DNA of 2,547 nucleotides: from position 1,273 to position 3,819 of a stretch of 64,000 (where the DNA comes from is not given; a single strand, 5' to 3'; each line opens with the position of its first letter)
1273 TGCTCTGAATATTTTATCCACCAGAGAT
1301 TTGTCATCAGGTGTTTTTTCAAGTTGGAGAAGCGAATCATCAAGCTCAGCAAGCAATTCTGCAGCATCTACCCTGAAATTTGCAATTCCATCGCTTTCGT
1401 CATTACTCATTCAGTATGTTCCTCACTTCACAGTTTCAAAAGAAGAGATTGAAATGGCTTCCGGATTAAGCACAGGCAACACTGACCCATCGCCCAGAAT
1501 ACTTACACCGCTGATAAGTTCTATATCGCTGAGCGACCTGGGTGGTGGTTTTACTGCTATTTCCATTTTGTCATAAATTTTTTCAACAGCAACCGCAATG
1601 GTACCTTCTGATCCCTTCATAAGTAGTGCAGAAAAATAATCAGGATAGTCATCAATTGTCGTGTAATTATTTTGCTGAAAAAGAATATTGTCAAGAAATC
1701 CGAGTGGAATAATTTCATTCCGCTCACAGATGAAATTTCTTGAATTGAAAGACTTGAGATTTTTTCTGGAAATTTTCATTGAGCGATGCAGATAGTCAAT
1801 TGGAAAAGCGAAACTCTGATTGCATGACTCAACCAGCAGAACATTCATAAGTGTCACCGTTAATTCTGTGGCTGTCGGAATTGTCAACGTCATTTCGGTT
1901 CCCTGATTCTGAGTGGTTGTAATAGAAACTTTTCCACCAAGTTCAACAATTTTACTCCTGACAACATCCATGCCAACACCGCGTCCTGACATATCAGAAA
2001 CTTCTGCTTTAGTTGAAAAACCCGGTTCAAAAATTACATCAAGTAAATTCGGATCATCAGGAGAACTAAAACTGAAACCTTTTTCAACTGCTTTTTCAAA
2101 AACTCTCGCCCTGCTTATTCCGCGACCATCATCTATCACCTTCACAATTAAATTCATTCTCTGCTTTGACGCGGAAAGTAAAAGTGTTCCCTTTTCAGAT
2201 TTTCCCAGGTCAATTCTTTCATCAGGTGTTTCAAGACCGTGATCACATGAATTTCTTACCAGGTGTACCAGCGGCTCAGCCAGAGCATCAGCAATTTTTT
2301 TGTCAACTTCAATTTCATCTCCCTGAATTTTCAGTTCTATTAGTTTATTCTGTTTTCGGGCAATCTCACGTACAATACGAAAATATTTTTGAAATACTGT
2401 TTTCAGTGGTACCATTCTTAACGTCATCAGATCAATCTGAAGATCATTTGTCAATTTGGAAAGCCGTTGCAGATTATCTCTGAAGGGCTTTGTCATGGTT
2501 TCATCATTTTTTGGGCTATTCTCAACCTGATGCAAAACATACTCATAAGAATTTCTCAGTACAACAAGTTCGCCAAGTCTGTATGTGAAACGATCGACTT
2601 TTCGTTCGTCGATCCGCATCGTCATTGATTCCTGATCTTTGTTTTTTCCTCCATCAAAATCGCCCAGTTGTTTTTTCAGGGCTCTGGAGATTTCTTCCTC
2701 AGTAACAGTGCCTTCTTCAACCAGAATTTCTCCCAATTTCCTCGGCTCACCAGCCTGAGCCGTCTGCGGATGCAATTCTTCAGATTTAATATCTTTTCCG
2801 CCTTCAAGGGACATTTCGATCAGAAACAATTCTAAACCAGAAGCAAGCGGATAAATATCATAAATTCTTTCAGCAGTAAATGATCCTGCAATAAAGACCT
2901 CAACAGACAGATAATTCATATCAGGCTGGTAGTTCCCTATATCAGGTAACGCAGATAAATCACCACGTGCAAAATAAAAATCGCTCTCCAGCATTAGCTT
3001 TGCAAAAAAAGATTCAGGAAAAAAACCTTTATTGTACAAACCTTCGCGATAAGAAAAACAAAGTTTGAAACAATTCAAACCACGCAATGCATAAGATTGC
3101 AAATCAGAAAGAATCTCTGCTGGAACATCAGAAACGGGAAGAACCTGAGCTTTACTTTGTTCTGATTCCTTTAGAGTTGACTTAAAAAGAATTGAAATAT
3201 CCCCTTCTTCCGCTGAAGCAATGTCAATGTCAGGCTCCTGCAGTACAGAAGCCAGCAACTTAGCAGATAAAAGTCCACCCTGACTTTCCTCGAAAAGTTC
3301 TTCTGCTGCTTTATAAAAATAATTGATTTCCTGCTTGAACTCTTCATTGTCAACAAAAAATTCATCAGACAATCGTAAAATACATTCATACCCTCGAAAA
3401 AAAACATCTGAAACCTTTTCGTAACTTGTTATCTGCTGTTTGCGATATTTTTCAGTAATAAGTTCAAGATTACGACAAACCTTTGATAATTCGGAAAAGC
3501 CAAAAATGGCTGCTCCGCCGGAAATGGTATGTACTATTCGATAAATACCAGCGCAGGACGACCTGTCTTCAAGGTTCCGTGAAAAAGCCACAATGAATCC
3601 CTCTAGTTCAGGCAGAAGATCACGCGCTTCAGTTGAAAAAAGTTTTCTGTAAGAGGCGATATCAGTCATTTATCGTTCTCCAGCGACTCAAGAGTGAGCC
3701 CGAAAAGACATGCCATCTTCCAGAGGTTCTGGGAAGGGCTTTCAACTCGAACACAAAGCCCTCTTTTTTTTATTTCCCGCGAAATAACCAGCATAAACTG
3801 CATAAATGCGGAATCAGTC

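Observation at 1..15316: KaiC-KaiB timer embedded between two divergent Che-like phosphorelay operons, with no receptor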

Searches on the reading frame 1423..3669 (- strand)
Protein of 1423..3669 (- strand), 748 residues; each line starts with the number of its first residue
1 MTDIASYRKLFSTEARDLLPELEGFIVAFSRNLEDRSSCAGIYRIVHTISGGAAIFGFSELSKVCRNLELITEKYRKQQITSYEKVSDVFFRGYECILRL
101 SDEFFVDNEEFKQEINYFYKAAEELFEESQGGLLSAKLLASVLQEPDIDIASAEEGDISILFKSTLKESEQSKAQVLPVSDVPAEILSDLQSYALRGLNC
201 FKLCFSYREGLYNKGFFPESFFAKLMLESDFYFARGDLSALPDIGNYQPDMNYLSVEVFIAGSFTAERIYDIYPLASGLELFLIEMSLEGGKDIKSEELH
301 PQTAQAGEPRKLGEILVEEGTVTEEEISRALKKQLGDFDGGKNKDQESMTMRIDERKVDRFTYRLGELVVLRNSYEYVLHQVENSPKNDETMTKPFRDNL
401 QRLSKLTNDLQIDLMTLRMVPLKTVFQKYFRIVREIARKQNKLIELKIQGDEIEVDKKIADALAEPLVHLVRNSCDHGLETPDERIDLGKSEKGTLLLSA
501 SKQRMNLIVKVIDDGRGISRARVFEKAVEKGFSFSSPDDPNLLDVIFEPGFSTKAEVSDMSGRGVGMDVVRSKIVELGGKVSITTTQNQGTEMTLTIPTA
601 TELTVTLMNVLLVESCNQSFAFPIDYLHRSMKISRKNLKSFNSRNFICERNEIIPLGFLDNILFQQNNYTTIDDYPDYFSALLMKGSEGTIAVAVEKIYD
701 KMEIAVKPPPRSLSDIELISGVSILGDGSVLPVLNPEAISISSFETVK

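Call 3: search_protein_families(library=pfam, proteins=[window:1423-3669:-], max_evalue=0.01)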
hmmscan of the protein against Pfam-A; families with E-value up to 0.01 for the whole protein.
window:1423-3669:- (748 aa): 4 families
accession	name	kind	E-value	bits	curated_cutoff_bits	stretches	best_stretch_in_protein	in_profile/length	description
PF02518.31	HATPase_c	-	6.2e-16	59.3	26.4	1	465-600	4-110/111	Histidine kinase-, DNA gyrase B-, and HSP90-like ATPase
PF01584.24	CheW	-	2e-09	37.6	23.5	1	610-739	2-133/138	CheW-like domain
PF01627.28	Hpt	-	1.3e-08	35.4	24.6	1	7-80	2-64/84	Hpt domain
PF02895.20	H-kinase_dim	-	1e-07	32.7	23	1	349-416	2-67/68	Signal transducing histidine kinase, homodimeric domain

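Call 9: find_encoding_contigs(protein=window:1423-3669:-, flank=10000, max_places=4)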
Protein window:1423-3669:- (748 aa): no gene with exactly this product is on record in the collection.

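Call 11: search_protein_families(library=ncbifam, proteins=[window:1423-3669:-], max_evalue=0.01)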
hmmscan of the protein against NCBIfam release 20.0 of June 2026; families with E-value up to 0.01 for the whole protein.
window:1423-3669:- (748 aa): 22 families
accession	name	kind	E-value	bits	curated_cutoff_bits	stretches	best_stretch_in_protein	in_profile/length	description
NF041336.1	CheA_Halo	equivalog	9.2e-88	295.5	950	2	339-735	282-662/666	chemotaxis protein CheA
NF007835.0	PRK10547.1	equivalog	3e-79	267.3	793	2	340-734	269-651/670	chemotaxis protein CheA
NF008298.1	PRK11086.1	subfamily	5.7e-10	38.2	520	1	542-601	473-527/529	DcuS/MalK family sensor histidine kinase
NF007688.0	PRK10364.1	equivalog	1.4e-08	33.9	479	1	415-601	305-453/460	two-component system sensor histidine kinase ZraS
NF010411.0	PRK13837.1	equivalog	5.9e-07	27.9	647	1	540-606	621-682/828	two-component system VirA-like sensor kinase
NF053729.1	c-di-GMP_motif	domain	1.8e-06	27.6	38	1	305-334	24-53/53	cyclic di-GMP-binding domain-containing protein, MshE-related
NF046044.1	PnpS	equivalog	1.5e-05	24.3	400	0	554-598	346-390/390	two-component system histidine kinase PnpS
NF008468.0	PRK11360.1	equivalog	2.2e-05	23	646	1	539-601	553-610/616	two-component system sensor histidine kinase AtoS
TIGR02956.1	TMAO_torS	equivalog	2.2e-05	22.8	676.5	0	36-91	904-958/967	TMAO reductase system sensor histidine kinase/response regulator TorS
NF008312.0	PRK11100.1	equivalog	5.3e-05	22.2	356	1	398-600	309-475/477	two-component system sensor histidine kinase CreC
NF041947.1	LuxQ_Vibrio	equivalog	0.00013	20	1200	1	543-602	639-699/843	quorum-sensing autoinducer 2 sensor kinase/phosphatase LuxQ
NF052574.1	HisKinEspCMyxo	equivalog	0.00021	19.6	1200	1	540-604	581-642/785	serine histidine kinase EspC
TIGR02916.1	PEP_his_kin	equivalog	0.00028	19.6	300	1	400-598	521-679/679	XrtA/PEP-CTERM system histidine kinase PrsK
NF047322.1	HK_morpho_MacS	equivalog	0.00031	20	300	0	569-598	338-367/367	MacS family sensor histidine kinase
NF053867.1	SprKinKinDBac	equivalog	0.00045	18.8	775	0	541-601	444-499/500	sporulation kinase KinD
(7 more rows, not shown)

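Call 26: find_homologous_proteins(query=window:1423-3669:-, max_evalue=1e-20)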
Query window:1423-3669:- (748 aa): 1076 proteins with E <= 1e-20 among 8000 candidates; the best 120 are listed.
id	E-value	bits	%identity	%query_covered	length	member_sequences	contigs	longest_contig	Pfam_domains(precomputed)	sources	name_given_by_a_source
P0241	5.0e-149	516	38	97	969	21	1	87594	PF02895.21,PF01584.25,PF02518.32,PF01627.29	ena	-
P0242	3.6e-141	490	47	57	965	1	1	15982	PF02895.21,PF01584.25,PF02518.32,PF01627.29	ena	-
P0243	9.0e-140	485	44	58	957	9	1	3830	PF02895.21,PF01584.25,PF02518.32,PF01627.29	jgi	jgi:two-component system chemotaxis sensor kinase CheA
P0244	3.2e-123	431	41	62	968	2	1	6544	PF02895.21,PF01584.25,PF02518.32,PF01627.29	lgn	-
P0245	4.2e-122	427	42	58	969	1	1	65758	PF02895.21,PF01584.25,PF02518.32,PF01627.29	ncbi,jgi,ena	-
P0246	1.3e-119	419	50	43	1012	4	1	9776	PF02895.21,PF01584.25,PF02518.32,PF01627.29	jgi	-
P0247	3.3e-118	414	41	61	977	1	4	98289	PF02895.21,PF01584.25,PF02518.32,PF01627.29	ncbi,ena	-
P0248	4.1e-117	411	41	59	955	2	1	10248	PF02895.21,PF01584.25,PF02518.32,PF01627.29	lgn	-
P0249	1.0e-112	396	41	59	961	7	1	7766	PF02895.21,PF01584.25,PF02518.32,PF01627.29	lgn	-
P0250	2.2e-107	378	44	53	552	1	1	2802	PF02895.21,PF01584.25,PF02518.32,PF01627.29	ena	-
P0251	2.5e-107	378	38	58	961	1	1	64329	PF02895.21,PF01584.25,PF02518.32,PF01627.29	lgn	-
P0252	2.7e-107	378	38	58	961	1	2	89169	PF02895.21,PF01584.25,PF02518.32,PF01627.29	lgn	-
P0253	5.6e-107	377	37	61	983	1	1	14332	PF02895.21,PF01584.25,PF02518.32,PF01627.29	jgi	jgi:two-component system chemotaxis sensor kinase CheA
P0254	7.7e-107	377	39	57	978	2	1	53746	PF02895.21,PF01584.25,PF02518.32,PF01627.29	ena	-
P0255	1.0e-106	376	41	62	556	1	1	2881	PF02895.21,PF01584.25,PF02518.32,PF01627.29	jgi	-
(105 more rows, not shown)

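Call 27: find_encoding_contigs(protein=P0241, flank=10000, max_places=2)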
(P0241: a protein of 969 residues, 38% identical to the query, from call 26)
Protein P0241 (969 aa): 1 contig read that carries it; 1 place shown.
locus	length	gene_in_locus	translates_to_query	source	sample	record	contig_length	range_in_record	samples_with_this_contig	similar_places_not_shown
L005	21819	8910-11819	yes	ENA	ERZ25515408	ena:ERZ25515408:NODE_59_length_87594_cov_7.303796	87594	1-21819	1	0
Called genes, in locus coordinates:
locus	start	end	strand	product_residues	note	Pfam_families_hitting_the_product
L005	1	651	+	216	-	?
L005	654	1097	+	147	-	PF11846:Wzy_C_2 (weak), PF07719:TPR_2 (faint), PF13181:TPR_8 (faint)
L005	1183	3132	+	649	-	-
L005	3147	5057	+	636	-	PF01584:CheW, PF13682:CZB (weak), PF01584:CheW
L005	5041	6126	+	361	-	PF00072:Response_reg, PF01339:CheB_methylest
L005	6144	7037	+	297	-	PF13513:HEAT_EZ (faint), PF13646:HEAT_2 (weak), PF02985:HEAT (faint), PF03130:HEAT_PBS (faint), PF13646:HEAT_2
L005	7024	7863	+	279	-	PF03705:CheR_N, PF01739:CheR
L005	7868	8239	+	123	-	PF00072:Response_reg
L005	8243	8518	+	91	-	-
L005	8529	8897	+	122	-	PF00072:Response_reg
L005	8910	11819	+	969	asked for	PF01627:Hpt, PF02895:H-kinase_dim, PF02518:HATPase_c, PF01584:CheW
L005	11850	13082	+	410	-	PF00015:MCPsignal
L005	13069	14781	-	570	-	PF00072:Response_reg, PF07228:SpoIIE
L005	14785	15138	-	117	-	-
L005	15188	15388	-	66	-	PF01381:HTH_3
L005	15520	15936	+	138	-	PF01381:HTH_3, PF12844:HTH_19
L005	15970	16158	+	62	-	-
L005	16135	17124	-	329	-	PF01546:Peptidase_M20, PF07687:M20_dimer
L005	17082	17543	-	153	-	PF13420:Acetyltransf_4 (weak), PF13527:Acetyltransf_9, PF00583:Acetyltransf_1, PF13673:Acetyltransf_10, PF13508:Acetyltransf_7, PF08445:FR47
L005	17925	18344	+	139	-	PF01980:TrmO_N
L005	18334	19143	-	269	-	PF02535:Zip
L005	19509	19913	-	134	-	PF01934:HepT-like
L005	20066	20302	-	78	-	PF01909:NTP_transf_2, PF18765:Polbeta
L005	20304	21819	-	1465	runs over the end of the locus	PF00310:GATase_2, PF04898:Glu_syn_central, PF01645:Glu_synthase, PF01493:GXGXG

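Call 28: find_encoding_contigs(protein=P0245, flank=10000, max_places=2)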
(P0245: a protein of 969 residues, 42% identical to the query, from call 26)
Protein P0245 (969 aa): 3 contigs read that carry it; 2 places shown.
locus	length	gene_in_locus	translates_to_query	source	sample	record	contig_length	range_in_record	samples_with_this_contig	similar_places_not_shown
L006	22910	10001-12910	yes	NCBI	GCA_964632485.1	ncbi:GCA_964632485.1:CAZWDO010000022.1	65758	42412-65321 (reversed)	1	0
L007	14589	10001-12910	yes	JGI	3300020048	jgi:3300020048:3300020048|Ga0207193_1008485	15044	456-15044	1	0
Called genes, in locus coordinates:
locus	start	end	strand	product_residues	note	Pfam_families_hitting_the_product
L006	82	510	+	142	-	PF00072:Response_reg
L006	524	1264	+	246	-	PF00142:Fer4_NifH (faint), PF01656:CbiA, PF02374:ArsA_ATPase (faint), PF06564:CBP_BcsQ (weak), PF09140:MipZ, PF10609:ParA (faint), PF13614:AAA_31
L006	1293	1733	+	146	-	-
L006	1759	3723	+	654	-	PF00015:MCPsignal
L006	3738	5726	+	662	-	PF01584:CheW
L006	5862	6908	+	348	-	PF00072:Response_reg, PF01339:CheB_methylest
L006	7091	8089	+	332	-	PF02985:HEAT (faint), PF13646:HEAT_2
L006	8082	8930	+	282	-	PF03705:CheR_N, PF01739:CheR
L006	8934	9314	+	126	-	PF00072:Response_reg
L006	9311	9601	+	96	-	-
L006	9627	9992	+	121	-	PF00072:Response_reg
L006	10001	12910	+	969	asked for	PF01627:Hpt, PF02895:H-kinase_dim, PF02518:HATPase_c, PF01584:CheW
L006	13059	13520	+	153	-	PF13581:HATPase_c_2, PF02518:HATPase_c (weak)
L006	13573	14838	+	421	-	PF00015:MCPsignal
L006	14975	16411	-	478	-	PF00072:Response_reg, PF00158:Sigma54_activat, PF14532:Sigma54_activ_2, PF07728:AAA_5 (weak), PF25601:AAA_lid_14, PF02954:HTH_8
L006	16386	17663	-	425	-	PF13426:PAS_9 (weak), PF02518:HATPase_c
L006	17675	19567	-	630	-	PF00072:Response_reg, PF13188:PAS_8 (faint), PF13426:PAS_9 (faint), PF08448:PAS_4, PF07536:HWE_HK (weak), PF07568:HisKA_2, PF13581:HATPase_c_2 (weak), PF02518:HATPase_c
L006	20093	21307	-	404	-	PF00579:tRNA-synt_1b, PF22421:SYY_C-terminal (weak)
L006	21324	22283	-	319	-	PF07949:YbbR (faint)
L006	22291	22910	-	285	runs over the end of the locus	PF00140:Sigma70_r1_2, PF04542:Sigma70_r2, PF04539:Sigma70_r3, PF04545:Sigma70_r4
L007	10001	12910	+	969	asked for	PF01627:Hpt, PF02895:H-kinase_dim, PF02518:HATPase_c, PF01584:CheW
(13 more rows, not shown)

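Call 34: search_protein_families(library=pfam, proteins=[L005:8243-8518:+, L006:9311-9601:+, L006:1293-1733:+, L005:1183-3132:+, L005:14785-15138:-], max_evalue=1)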
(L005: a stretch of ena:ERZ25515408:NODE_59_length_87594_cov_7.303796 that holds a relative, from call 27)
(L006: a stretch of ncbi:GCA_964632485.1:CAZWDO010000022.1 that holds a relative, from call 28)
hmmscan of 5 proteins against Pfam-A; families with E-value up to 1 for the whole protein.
L005:8243-8518:+ (91 aa): 3 families
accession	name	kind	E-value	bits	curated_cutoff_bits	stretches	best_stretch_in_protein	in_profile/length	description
PF06265.16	YutD-like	-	0.055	14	25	0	27-58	50-82/85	Putative antitoxin YutD-like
PF07552.16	Coat_X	-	0.083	13.2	27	1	41-64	19-42/58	Spore Coat Protein X and V domain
PF11215.13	DUF3010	-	0.084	13.6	25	1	8-45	30-67/137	Protein of unknown function (DUF3010)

L006:9311-9601:+ (96 aa): 4 families
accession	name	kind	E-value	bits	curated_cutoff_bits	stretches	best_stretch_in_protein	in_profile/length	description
PF13466.11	STAS_2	-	7.7e-05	23.2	29.2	1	19-94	8-80/80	STAS domain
PF01740.26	STAS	-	0.00033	20.8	22.6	1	4-94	5-94/106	STAS domain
PF20567.3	DUF6776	-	0.06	13.8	27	1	17-62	30-78/149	Family of unknown function (DUF6776)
PF02120.21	Flg_hook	-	0.13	12.5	29.8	1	4-49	34-78/85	Flagellar hook-length control protein FliK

L006:1293-1733:+ (146 aa): 4 families
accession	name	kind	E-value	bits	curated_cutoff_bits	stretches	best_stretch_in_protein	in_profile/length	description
PF14559.12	TPR_19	-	0.058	14.2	25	1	100-136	23-59/68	Tetratricopeptide repeat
PF20548.3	DUF6762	-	0.09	13.3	27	0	4-48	87-130/132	Family of unknown function (DUF6762)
PF11846.14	Wzy_C_2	-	0.094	13.1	28.5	1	104-137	148-181/191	Virulence factor membrane-bound polymerase, C-terminal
PF13431.12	TPR_17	-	0.13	13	24.4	1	100-121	11-32/34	Tetratricopeptide repeat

L005:1183-3132:+ (649 aa): 7 families
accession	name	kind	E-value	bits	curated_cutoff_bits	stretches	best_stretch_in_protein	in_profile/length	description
PF00015.26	MCPsignal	-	6e-71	238.2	34.6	4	156-297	20-161/172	Methyl-accepting chemotaxis protein (MCP) signalling domain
PF11887.13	Mce4_CUP1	-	0.00022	21.4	32.6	1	212-310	86-184/222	Cholesterol uptake porter CUP1 of Mce4, putative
PF04108.17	ATG17_like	-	0.0029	17.6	43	1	99-298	119-288/355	Autophagy protein ATG17-like domain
PF20155.4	TMP_3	-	0.003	17.8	41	1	256-347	7-98/192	Tape measure protein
PF23067.1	MG280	-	0.0058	16.6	27.4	1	346-533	63-246/259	Uncharacterised protein MG280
PF06103.16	DUF948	-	0.032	14.8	37.2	1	561-617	30-86/89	Bacterial protein of unknown function (DUF948)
PF07966.17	A1_Propeptide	-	0.036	14.4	20.5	1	258-278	6-25/27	A1 Propeptide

L005:14785-15138:- (117 aa): 1 family
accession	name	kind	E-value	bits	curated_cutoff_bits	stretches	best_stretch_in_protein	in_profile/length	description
PF14213.11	DUF4325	-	0.85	9.8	23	1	47-74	6-32/64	STAS-like domain of unknown function (DUF4325)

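Call 39: find_related_loci(query=A2, collection=metagenome_contigs, flank=10000)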
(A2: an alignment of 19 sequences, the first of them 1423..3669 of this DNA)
Query A2 (748 aa) in metagenome_contigs; peptide patterns used: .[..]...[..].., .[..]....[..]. (x = any residue, [..] = any of these).
600 stretches matched a pattern (row limit reached: there are more); 431 encode a relative of the query (tblastn E <= 1e-3); the best 80 are kept; 80 distinct loci.
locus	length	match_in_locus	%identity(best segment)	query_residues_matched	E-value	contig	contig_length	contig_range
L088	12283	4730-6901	34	7-737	6e-120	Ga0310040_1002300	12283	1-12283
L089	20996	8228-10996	47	2-739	2e-116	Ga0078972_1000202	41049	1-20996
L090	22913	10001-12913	43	3-739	1e-112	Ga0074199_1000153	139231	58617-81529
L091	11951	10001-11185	44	351-739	6e-103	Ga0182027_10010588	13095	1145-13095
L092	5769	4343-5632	38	310-739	2e-97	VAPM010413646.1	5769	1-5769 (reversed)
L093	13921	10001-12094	26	3-735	5e-77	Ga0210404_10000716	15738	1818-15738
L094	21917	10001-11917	29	9-735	1e-76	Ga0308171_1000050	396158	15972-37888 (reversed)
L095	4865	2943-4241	35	307-736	6e-77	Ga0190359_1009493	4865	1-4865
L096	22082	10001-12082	27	11-735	3e-76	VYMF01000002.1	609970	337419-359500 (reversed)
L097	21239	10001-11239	33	300-739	2e-72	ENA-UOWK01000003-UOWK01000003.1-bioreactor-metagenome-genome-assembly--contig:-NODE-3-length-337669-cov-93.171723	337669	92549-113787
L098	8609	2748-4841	27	3-735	2e-72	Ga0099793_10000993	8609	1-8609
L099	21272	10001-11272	34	319-740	4e-69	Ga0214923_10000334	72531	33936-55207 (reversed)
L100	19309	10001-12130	34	11-735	1e-68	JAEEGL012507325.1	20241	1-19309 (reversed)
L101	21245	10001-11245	37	345-740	1e-67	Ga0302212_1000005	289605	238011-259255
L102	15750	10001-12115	35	3-735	3e-67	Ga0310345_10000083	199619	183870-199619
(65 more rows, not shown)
